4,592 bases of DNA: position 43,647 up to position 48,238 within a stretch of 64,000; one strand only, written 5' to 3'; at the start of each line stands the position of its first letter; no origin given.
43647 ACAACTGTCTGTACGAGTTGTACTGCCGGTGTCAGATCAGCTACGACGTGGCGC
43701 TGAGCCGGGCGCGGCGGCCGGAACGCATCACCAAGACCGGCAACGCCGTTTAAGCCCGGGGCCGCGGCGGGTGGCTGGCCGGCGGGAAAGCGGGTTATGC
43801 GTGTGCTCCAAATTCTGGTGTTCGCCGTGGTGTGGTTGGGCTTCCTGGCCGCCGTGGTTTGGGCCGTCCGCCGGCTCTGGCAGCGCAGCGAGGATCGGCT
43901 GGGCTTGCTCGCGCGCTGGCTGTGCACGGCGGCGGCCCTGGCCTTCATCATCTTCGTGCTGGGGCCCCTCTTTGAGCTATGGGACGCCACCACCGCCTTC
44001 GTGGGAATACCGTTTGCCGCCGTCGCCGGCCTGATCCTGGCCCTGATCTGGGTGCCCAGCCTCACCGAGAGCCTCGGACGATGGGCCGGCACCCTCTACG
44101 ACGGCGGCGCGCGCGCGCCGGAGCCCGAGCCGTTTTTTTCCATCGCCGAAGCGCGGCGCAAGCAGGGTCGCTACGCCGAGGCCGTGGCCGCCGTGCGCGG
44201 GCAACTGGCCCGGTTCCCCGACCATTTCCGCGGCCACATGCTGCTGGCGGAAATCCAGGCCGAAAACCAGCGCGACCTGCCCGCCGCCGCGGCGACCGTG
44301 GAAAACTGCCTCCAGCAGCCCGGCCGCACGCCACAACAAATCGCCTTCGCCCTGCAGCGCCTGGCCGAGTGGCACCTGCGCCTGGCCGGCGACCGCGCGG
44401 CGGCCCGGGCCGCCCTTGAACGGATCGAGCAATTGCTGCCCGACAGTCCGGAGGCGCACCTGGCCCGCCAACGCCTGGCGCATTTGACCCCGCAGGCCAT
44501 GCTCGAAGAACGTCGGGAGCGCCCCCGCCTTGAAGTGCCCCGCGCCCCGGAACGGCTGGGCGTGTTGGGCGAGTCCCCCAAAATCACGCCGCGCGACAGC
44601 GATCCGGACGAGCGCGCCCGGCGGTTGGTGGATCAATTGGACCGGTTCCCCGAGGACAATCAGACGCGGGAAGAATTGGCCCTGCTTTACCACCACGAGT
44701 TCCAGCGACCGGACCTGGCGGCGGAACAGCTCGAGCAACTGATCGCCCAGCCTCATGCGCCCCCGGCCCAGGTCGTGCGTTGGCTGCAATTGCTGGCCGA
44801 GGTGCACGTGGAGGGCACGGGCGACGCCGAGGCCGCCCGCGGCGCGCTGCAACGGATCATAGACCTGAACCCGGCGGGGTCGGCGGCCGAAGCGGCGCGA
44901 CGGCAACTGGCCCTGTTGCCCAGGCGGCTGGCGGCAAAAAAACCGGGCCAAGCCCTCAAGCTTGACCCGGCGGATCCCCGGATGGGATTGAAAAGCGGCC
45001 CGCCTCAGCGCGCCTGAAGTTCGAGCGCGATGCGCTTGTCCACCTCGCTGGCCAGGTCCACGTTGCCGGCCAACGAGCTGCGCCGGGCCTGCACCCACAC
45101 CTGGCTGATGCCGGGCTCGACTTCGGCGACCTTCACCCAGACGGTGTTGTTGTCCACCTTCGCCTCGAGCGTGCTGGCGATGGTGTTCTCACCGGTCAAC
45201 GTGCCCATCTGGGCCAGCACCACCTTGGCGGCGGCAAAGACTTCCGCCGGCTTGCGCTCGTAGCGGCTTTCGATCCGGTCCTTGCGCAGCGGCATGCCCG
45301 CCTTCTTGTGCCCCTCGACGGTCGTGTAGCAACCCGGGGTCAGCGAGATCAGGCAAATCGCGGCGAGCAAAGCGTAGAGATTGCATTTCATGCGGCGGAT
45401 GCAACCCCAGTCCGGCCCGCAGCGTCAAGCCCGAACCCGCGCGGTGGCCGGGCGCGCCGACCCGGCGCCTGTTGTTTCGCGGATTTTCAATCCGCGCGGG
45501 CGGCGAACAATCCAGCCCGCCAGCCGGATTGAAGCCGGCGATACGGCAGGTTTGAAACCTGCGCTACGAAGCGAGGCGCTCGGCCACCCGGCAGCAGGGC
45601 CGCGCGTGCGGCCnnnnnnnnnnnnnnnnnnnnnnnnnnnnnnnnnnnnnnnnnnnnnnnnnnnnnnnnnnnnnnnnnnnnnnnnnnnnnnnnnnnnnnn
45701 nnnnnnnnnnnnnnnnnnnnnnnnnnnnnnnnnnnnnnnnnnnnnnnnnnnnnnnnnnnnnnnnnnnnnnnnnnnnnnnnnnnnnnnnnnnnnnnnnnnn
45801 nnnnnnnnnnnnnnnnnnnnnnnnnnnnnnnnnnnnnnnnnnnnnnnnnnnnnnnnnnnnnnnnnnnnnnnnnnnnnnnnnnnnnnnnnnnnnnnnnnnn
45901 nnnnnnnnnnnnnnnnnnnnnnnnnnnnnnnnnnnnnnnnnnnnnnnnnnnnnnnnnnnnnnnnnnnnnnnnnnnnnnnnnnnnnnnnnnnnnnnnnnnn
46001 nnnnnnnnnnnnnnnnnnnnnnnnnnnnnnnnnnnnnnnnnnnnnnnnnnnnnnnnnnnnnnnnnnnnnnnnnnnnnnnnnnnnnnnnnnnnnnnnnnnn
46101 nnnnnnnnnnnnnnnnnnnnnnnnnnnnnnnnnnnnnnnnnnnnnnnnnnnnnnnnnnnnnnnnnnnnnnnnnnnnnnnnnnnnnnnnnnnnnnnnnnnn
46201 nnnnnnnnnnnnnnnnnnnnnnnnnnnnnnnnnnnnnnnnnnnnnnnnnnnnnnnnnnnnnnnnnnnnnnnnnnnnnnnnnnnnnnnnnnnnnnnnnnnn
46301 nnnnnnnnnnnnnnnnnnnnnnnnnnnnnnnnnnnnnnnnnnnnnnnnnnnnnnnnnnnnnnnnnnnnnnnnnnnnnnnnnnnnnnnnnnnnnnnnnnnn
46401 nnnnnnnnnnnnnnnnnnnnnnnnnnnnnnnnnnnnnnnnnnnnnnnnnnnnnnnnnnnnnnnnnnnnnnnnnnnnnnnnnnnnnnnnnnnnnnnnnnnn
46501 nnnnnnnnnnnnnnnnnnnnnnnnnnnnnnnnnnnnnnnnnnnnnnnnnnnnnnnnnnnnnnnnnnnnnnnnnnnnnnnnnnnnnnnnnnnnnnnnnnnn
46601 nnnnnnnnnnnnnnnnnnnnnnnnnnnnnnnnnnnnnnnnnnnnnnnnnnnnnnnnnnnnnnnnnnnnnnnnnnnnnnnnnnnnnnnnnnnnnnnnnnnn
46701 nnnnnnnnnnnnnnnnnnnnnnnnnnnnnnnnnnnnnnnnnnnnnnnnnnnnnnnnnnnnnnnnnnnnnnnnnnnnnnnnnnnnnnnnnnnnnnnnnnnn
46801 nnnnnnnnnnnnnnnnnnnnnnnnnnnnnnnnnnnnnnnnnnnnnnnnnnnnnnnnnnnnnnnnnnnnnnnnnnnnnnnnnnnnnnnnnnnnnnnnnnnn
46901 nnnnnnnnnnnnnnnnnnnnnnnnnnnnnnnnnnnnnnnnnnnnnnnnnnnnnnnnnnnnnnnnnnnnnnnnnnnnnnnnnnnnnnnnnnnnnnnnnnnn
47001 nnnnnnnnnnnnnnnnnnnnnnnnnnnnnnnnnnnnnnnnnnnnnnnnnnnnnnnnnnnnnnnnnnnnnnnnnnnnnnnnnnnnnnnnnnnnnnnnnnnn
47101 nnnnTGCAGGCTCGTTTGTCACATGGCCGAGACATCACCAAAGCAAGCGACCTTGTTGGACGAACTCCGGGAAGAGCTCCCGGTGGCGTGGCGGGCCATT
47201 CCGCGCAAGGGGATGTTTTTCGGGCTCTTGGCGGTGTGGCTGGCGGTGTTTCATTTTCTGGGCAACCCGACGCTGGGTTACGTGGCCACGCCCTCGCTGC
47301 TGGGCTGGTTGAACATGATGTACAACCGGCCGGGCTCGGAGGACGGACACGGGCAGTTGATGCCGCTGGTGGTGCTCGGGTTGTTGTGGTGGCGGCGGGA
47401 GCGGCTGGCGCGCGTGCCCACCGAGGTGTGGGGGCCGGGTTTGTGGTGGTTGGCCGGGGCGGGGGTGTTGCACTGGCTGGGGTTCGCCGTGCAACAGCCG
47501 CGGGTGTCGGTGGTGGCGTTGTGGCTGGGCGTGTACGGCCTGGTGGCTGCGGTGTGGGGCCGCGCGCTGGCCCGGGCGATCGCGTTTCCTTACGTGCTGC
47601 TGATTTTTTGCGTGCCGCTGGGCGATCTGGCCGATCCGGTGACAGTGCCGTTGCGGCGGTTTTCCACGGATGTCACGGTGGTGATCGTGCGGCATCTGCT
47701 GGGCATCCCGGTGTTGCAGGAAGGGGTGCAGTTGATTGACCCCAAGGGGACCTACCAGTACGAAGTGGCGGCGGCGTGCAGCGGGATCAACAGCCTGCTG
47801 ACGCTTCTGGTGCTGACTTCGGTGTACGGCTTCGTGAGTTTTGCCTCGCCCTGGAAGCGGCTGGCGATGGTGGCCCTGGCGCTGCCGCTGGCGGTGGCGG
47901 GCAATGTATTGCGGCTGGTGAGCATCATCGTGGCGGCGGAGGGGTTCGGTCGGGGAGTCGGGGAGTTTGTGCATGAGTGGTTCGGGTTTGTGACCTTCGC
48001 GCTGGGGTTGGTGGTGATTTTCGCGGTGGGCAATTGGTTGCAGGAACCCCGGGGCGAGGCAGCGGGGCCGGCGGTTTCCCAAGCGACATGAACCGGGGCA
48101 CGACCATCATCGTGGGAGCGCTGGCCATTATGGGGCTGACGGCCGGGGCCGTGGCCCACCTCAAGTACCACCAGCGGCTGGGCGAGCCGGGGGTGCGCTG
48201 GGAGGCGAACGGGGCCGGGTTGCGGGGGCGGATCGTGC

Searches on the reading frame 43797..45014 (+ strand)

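Call 41: search_protein_families(library=ncbifam, proteins=[window:43797-45014:+], max_evalue=0.001)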
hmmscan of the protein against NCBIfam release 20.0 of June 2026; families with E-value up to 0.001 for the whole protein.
window:43797-45014:+ (406 aa): 2 families
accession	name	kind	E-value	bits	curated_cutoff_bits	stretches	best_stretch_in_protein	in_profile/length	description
TIGR02795.1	tol_pal_ybgF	equivalog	9.3e-06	26.2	90.1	0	117-227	9-119/119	tol-pal system protein YbgF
NF008520.0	PRK11447.1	equivalog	0.00013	19.9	858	0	114-219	577-672/1157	cellulose synthase complex outer membrane protein BcsC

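Call 42: search_protein_families(library=pfam, proteins=[window:43797-45014:+], max_evalue=0.001)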
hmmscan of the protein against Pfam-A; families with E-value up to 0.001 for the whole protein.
window:43797-45014:+ (406 aa): 4 families
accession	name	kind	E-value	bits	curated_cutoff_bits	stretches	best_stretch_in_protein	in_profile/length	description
PF13428.12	TPR_14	-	2.7e-09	37.2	23.5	0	115-153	6-44/44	Tetratricopeptide repeat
PF13174.12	TPR_6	-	6.6e-09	36.3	26.3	0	185-217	2-33/33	Tetratricopeptide repeat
PF13432.12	TPR_16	-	3.5e-07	31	32.7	1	116-167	3-53/65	Tetratricopeptide repeat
PF14559.12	TPR_19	-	9.1e-05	23.1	25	0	122-168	3-48/68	Tetratricopeptide repeat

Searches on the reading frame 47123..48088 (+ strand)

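Call 41: search_protein_families(library=ncbifam, proteins=[window:47123-48088:+], max_evalue=0.001)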
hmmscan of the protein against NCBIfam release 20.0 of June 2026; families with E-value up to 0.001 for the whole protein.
window:47123-48088:+ (322 aa): 14 families
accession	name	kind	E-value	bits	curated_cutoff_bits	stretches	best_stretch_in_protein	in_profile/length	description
TIGR03109.2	exosort_XrtA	exception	8.7e-45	153.2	208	1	75-307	32-260/261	exosortase A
TIGR02602.1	8TM_EpsH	subfamily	5.5e-38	130.8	105.55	1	76-304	12-238/241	exosortase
TIGR04152.1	exosort_VPLPA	exception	1.7e-33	116.5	400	1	74-307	10-243/486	VPLPA-CTERM-specific exosortase XrtD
NF035943.2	exosort_XrtV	exception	3.5e-30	105.2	313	1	73-307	32-267/270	exosortase V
NF038142.1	exosort_XrtW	exception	5.1e-30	104.3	425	1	75-308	34-267/494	exosortase W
TIGR03113.1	exosort_XrtB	exception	1.1e-19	71.1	275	1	56-307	13-265/268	exosortase B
TIGR04178.1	exo_archaeo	signature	6.6e-19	68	23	1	213-307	1-96/97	exosortase/archaeosortase family protein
TIGR04151.1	exosort_VPDSG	exception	5.2e-16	58.9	300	1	135-302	129-295/306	VPDSG-CTERM-specific exosortase XrtC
TIGR03762.1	archaeo_artC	exception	1.6e-09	38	100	1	185-300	152-268/274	archaeosortase C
NF033770.1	exosort_XrtT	exception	4.8e-08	32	250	1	61-302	17-263/472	exosortase T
TIGR04476.1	exosort_XrtN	exception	1.8e-07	30.7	200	1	106-298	50-238/406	exosortase N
NF033767.0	exosort_XrtS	exception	2.3e-07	30.9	145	1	214-302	62-150/155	exosortase S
NF033464.1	cyanoexo_CrtC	exception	0.00032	20.4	225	0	187-295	157-263/278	cyanoexosortase C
NF050190.1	exosort_XrtZ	exception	0.00048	18.7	475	1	185-270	31-113/460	exosortase Z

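Call 42: search_protein_families(library=pfam, proteins=[window:47123-48088:+], max_evalue=0.001)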
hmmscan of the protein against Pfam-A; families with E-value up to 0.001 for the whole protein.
window:47123-48088:+ (322 aa): 1 family
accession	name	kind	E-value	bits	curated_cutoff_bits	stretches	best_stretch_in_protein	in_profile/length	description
PF09721.15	Exosortase_EpsH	-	9.5e-48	163.2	25.7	1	51-306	8-254/254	Transmembrane exosortase (Exosortase_EpsH)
